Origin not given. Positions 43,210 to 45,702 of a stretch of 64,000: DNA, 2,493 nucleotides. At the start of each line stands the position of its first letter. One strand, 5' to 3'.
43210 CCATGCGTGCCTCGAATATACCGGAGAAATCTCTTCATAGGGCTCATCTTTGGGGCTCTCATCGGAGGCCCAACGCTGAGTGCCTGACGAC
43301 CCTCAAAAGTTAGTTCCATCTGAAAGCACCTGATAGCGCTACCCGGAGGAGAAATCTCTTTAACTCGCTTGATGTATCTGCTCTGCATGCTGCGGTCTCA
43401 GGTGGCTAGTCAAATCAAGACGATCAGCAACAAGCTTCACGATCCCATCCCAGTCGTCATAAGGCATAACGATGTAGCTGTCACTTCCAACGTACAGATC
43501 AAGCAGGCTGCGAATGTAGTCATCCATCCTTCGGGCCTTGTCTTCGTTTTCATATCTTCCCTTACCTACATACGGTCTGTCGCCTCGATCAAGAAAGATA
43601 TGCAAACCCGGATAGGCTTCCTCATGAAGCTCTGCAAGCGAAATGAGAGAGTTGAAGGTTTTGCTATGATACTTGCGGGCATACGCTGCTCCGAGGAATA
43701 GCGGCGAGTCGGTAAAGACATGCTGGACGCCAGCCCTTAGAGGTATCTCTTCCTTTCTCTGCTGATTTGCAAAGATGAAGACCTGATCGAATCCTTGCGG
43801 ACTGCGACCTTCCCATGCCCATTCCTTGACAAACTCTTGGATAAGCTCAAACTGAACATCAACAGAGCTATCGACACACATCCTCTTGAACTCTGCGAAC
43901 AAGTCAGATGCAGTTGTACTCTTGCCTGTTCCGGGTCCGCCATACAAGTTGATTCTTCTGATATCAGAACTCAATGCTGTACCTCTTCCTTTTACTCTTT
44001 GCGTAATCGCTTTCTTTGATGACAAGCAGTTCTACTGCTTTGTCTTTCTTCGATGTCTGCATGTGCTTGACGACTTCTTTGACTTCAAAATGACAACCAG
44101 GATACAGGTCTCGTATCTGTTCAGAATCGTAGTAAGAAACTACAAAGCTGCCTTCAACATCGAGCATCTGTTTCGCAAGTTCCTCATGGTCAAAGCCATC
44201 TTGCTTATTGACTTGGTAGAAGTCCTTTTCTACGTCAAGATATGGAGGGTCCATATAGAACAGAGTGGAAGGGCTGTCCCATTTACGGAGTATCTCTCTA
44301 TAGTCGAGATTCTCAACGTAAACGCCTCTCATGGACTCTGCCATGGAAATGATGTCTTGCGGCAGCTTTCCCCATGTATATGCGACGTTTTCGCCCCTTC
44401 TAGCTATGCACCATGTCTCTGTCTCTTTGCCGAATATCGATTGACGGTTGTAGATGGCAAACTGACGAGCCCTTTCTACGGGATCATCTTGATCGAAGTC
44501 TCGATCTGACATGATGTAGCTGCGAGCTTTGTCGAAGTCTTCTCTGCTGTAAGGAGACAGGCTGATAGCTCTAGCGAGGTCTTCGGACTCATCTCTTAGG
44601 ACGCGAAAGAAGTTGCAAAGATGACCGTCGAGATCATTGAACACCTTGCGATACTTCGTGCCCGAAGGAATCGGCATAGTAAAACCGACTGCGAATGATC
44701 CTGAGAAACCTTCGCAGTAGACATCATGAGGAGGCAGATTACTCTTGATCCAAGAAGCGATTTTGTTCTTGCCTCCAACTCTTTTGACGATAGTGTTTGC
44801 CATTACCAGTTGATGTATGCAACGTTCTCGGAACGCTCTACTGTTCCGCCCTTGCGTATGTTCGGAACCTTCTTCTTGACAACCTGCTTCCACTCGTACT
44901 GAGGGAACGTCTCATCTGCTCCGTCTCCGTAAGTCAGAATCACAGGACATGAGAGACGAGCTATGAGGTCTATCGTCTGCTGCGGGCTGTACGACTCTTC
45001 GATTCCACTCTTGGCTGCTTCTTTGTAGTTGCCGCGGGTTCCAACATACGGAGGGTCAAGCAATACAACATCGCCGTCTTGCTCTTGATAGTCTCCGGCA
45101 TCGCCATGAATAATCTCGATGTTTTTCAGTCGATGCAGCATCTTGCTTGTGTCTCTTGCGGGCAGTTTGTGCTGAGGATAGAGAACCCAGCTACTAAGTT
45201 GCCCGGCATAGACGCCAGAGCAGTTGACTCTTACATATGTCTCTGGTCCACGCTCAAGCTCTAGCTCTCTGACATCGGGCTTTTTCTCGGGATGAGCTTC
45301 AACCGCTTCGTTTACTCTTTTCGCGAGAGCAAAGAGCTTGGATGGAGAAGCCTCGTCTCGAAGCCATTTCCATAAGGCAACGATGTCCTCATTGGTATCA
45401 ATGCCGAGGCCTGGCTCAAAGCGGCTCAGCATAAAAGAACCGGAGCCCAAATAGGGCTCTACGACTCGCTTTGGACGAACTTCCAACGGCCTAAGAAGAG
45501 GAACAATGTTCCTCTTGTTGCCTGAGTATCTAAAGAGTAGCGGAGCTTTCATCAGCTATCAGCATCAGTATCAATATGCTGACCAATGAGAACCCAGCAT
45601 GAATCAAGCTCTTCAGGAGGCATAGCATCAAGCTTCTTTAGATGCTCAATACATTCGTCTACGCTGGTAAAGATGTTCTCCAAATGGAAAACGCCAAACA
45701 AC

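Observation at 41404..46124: Dense DNA-modification / nucleotide cluster: three methyltransferases in a row plus dCMP deaminase, kinase and deoxyribosyltransferase-like enzyme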

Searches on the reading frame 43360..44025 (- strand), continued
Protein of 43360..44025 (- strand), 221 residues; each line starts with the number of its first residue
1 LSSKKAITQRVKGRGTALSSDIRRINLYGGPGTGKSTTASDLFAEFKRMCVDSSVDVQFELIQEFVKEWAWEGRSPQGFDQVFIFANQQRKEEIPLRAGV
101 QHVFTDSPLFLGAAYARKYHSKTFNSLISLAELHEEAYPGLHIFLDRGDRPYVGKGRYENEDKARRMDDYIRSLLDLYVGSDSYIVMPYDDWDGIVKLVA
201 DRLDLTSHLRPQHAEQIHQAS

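Call 66: search_protein_families(library=pfam, proteins=[L118:6960-7691:+, L118:8836-9936:+, L118:9887-10474:+, L118:10489-11151:+, L118:11148-11687:+, L118:1036-1710:+, L118:3258-4946:+, L118:5292-6398:+, L151:10018-10725:+, L151:11099-12109:+], max_evalue=0.01)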
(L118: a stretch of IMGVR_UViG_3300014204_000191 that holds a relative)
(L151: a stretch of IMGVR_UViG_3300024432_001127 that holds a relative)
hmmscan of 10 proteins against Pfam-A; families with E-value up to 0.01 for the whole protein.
L118:6960-7691:+ (243 aa): 0 families

L118:8836-9936:+ (366 aa): 2 families
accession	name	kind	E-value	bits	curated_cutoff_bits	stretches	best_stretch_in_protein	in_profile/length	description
PF09414.15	RNA_ligase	-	5.9e-19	69.3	27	1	163-350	3-169/171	RNA ligase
PF21189.3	PHA02142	-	3.5e-09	37.4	27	1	6-97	2-89/92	PHA02142 OB-fold domain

L118:9887-10474:+ (195 aa): 0 families

L118:10489-11151:+ (220 aa): 1 family
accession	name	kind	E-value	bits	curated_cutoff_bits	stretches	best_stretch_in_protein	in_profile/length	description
PF01791.15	DeoC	-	3.3e-16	60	23.8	1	20-205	16-210/229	DeoC/LacD family aldolase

L118:11148-11687:+ (179 aa): 2 families
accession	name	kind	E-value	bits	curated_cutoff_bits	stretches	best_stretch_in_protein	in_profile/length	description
PF05014.21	Nuc_deoxyrib_tr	-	0.0016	19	28.8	1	24-123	15-95/117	Nucleoside 2-deoxyribosyltransferase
PF15891.11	Nuc_deoxyri_tr2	-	0.0033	18.2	30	0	10-66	5-60/105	Nucleoside 2-deoxyribosyltransferase like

L118:1036-1710:+ (224 aa): 1 family
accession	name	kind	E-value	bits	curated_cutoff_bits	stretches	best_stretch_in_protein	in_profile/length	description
PF06941.18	NT5C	-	6.2e-08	33.2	24.8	1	126-204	82-156/180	5' nucleotidase, deoxy (Pyrimidine), cytosolic type C protein (NT5C)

L118:3258-4946:+ (562 aa): 2 families
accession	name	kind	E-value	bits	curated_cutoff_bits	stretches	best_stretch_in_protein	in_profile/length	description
PF25045.1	vWA_Ro60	-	1.7e-66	223.6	27.7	1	396-561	1-165/165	Ro60 vWA domain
PF05731.17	TROVE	-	6e-42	144.8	23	2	40-221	2-184/442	TROVE domain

L118:5292-6398:+ (368 aa): 2 families
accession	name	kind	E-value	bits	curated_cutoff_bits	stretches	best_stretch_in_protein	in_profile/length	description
PF14743.12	DNA_ligase_OB_2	-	2.5e-07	31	28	1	283-365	6-66/66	DNA ligase OB-like domain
PF01068.26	DNA_ligase_A_M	-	0.00011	22.4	26.2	1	218-259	162-204/204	ATP dependent DNA ligase domain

L151:10018-10725:+ (235 aa): 1 family
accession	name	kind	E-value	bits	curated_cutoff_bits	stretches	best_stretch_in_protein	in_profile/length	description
PF01791.15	DeoC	-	6.8e-07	29.6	23.8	1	31-217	6-204/229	DeoC/LacD family aldolase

L151:11099-12109:+ (336 aa): 1 family
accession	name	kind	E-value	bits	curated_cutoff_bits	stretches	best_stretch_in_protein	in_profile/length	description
PF12705.13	PDDEXK_1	-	9.9e-08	32.6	22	1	7-157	2-145/247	PD-(D/E)XK nuclease superfamily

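Call 77: search_protein_families(library=padloc, proteins=[window:43360-43974:-], max_evalue=0.001)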
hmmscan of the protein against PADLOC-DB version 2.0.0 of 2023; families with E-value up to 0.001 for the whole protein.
window:43360-43974:- (204 aa): 0 families

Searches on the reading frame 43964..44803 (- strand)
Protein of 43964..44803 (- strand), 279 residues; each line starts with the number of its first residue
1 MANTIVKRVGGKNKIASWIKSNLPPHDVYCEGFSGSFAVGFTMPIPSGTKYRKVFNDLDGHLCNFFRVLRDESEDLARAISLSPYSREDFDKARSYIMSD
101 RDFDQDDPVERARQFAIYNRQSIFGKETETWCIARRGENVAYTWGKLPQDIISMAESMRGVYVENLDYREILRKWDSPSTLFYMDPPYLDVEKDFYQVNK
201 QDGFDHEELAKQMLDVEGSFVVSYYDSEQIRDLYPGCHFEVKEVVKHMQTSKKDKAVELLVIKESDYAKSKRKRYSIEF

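Call 3: search_protein_families(library=pfam, proteins=[window:43964-44803:-], max_evalue=0.01)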
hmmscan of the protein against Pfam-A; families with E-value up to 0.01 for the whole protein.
window:43964-44803:- (279 aa): 1 family
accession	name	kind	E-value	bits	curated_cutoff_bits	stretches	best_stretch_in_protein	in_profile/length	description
PF02086.21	MethyltransfD12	-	8.1e-23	81.9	22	1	9-244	2-247/253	D12 class N6 adenine-specific DNA methyltransferase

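Call 4: search_protein_families(library=phrogs, proteins=[window:43964-44803:-], max_evalue=0.001)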
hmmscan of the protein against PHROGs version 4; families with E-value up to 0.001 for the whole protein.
window:43964-44803:- (279 aa): 4 families
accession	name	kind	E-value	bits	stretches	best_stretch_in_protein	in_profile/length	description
phrog_56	-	other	4.8e-51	175.8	1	1-263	60-322/647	DNA methyltransferase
phrog_1996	-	other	6.7e-26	92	1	136-262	12-139/150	DNA methyltransferase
phrog_13242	-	unknown function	1.4e-11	45.1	1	3-252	26-253/450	-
phrog_23217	-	unknown function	2.3e-11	44.8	1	6-105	7-102/109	-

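Call 9: search_protein_families(library=ncbifam, proteins=[window:43964-44803:-], max_evalue=0.01)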
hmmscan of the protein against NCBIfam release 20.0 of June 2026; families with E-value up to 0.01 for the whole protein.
window:43964-44803:- (279 aa): 2 families
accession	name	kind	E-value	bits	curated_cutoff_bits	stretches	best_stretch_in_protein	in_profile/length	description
TIGR00571.1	dam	subfamily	2.5e-20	73.3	114.85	1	3-256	2-260/267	Dam family site-specific DNA-(adenine-N6)-methyltransferase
NF008152.0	PRK10904.1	equivalog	2.9e-07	30.1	441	1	5-259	7-264/271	adenine-specific DNA-methyltransferase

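Call 55: search_solved_structures(query=window:43964-44803:-, max_evalue=0.001, show_alignments=1)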
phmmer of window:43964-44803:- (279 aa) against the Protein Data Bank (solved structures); distinct sequences matched with E-value up to 0.001: 1.
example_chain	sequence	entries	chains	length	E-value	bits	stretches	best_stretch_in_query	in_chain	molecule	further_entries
7m6b_B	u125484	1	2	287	2.7e-14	56.3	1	3-263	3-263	Site-specific DNA-methyltransferase (adenine-specific)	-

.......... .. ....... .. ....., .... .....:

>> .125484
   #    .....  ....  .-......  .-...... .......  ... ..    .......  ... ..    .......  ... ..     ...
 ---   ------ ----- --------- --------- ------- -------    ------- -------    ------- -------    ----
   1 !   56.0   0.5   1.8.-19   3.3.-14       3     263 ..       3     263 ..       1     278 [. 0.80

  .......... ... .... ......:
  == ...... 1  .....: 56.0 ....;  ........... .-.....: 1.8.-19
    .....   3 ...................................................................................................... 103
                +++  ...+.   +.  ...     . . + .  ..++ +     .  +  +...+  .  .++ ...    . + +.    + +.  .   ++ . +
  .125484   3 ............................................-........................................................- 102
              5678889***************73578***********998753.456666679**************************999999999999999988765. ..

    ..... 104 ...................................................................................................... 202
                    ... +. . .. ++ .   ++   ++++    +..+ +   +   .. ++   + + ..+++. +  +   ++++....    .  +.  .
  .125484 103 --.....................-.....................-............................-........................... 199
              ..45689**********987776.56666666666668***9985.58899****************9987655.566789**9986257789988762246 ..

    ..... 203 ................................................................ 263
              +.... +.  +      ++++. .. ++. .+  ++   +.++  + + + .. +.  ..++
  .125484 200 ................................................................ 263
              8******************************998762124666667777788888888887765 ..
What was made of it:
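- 43964..44803 (-): D12-class (alpha) DNA adenine methyltransferase 'DamB', 279 aa. PDB 7m6b E=2.7e-14 (call 55).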

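Call 77: search_protein_families(library=padloc, proteins=[window:43964-44803:-], max_evalue=0.001)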
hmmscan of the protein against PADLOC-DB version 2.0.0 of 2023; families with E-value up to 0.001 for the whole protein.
window:43964-44803:- (279 aa): 16 families
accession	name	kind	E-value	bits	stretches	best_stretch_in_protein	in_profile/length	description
PDLC03244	MTase_II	-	2e-31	107.2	1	3-235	28-255/295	Type II methyltransferase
PDLC03247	MTase_II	-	5.6e-27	92.7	1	4-261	4-262/282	Type II methyltransferase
PDLC04018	PD-Lambda-5_B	-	5.4e-22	76.4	1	10-269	12-276/291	-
PDLC03294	MTase_II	-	1.8e-21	75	1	3-262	5-269/272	Type II methyltransferase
PDLC03253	MTase_II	-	5.7e-20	70.1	1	4-260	5-249/253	Type II methyltransferase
PDLC03729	oMTase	-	1.9e-17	61.7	1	4-266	6-271/275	orphan methyltransferase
PDLC03735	oMTase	-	5.5e-12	43.7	1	2-261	7-279/284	orphan methyltransferase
PDLC03717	oMTase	-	6.9e-12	43.3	1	6-257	6-256/285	orphan methyltransferase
PDLC03358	MTase_II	-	8e-10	36.5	1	6-263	8-272/301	Type II methyltransferase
PDLC03261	MTase_II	-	9.7e-08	28.7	1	3-255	25-277/643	Type II methyltransferase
PDLC03281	MTase_II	-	2.1e-06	25.7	1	160-235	184-265/309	Type II methyltransferase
PDLC03266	MTase_II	-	4.1e-06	24.4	1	4-199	16-210/285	Type II methyltransferase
PDLC04019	PD-Lambda-5_B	-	5.7e-06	24.3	1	4-104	5-108/167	-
PDLC03264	MTase_II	-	2.8e-05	21.5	1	178-264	191-283/306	Type II methyltransferase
PDLC03383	MTase_II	-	4.2e-05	21.1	0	161-208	194-238/318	Type II methyltransferase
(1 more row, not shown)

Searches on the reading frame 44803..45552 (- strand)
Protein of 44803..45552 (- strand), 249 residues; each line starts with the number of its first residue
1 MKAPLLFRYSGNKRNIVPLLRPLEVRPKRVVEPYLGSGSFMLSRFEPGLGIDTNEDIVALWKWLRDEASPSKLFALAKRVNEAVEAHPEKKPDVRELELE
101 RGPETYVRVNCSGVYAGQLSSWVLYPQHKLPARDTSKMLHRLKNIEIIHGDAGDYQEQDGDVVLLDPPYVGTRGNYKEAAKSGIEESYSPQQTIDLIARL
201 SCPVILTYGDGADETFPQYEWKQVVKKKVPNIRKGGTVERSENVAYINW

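Call 3: search_protein_families(library=pfam, proteins=[window:44803-45552:-], max_evalue=0.01)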
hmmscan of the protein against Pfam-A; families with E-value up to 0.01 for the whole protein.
window:44803-45552:- (249 aa): 1 family
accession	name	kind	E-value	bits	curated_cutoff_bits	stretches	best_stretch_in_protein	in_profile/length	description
PF02086.21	MethyltransfD12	-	9.9e-11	42.3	22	1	9-80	1-76/253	D12 class N6 adenine-specific DNA methyltransferase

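Call 4: search_protein_families(library=phrogs, proteins=[window:44803-45552:-], max_evalue=0.001)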
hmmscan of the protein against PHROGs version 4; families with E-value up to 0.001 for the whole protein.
window:44803-45552:- (249 aa): 1 family
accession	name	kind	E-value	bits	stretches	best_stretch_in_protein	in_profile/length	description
phrog_56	-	other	2.6e-17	64.4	1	1-225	59-299/647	DNA methyltransferase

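Call 9: search_protein_families(library=ncbifam, proteins=[window:44803-45552:-], max_evalue=0.01)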
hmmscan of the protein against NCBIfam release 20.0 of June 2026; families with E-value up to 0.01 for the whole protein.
window:44803-45552:- (249 aa): 1 family
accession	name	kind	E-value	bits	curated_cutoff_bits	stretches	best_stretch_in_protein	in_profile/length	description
TIGR00571.1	dam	subfamily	3.4e-08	33.5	114.85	1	8-69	6-69/267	Dam family site-specific DNA-(adenine-N6)-methyltransferase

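Call 51: search_dna_similar(query=window:44803-45552:-, collection=phages, mode=protein, max_rows=12)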
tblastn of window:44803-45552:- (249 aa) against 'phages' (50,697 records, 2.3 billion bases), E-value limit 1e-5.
No match.
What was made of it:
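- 44803..45552 (-): Divergent D12-class (alpha) DNA adenine methyltransferase 'DamA', 249 aa. No match in 50,697 GenBank phage records (call 51).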

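Call 54: search_solved_structures(query=window:44803-45552:-, max_evalue=0.01, show_alignments=1)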
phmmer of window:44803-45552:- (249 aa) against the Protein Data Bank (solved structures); distinct sequences matched with E-value up to 0.01: 7.
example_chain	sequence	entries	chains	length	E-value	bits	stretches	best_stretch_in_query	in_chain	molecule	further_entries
7m6b_B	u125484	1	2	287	0.00038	23.3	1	7-211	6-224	Site-specific DNA-methyltransferase (adenine-specific)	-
1yf3_A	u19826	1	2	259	0.0025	20.6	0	8-178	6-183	DNA adenine methylase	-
1yfj_A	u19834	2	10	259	0.0027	20.5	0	8-178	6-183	DNA adenine methylase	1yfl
1q0s_A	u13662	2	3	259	0.003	20.4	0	8-178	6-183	DNA adenine methylase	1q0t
2dpm_A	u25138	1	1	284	0.0033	20.2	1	8-172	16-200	PROTEIN (ADENINE-SPECIFIC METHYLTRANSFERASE DPNII 1)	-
8r2b_A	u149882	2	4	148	0.0088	18.8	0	65-118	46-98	SnoL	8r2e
2gex_A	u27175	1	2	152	0.0092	18.8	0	65-118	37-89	SnoL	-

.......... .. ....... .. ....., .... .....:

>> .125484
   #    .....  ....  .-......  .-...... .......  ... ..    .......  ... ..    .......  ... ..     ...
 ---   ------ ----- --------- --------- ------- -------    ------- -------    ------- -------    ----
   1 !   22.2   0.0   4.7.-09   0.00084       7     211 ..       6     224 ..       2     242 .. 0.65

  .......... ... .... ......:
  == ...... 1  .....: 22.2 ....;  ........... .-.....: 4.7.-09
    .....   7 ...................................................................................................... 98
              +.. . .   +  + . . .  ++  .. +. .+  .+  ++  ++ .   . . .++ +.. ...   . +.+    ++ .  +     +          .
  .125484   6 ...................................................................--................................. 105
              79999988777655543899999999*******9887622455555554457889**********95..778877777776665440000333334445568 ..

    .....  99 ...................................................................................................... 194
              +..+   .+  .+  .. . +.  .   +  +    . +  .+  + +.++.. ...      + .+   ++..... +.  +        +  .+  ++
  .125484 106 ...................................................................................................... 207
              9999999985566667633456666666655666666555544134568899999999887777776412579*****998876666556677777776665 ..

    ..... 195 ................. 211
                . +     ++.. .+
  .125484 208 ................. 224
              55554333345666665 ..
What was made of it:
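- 44803..45552 (-): PDB 7m6b E=3.8e-4 (call 54).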

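Call 77: search_protein_families(library=padloc, proteins=[window:44803-45552:-], max_evalue=0.001)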
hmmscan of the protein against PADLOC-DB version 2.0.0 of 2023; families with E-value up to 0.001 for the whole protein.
window:44803-45552:- (249 aa): 7 families
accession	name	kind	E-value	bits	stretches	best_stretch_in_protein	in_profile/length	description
PDLC03294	MTase_II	-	1.6e-11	42.3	1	7-85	8-86/272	Type II methyltransferase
PDLC03247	MTase_II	-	5.2e-08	30.4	1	7-226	6-239/282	Type II methyltransferase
PDLC03729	oMTase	-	1e-07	29.7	1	6-69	7-71/275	orphan methyltransferase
PDLC03722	oMTase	-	0.00013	19.9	0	8-65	6-63/259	orphan methyltransferase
PDLC04134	mad2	-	0.00036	17.5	0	137-177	331-376/492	mads_2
PDLC03244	MTase_II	-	0.00044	17.4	0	28-68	52-94/295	Type II methyltransferase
PDLC03383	MTase_II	-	0.00079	16.9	0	158-181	210-233/318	Type II methyltransferase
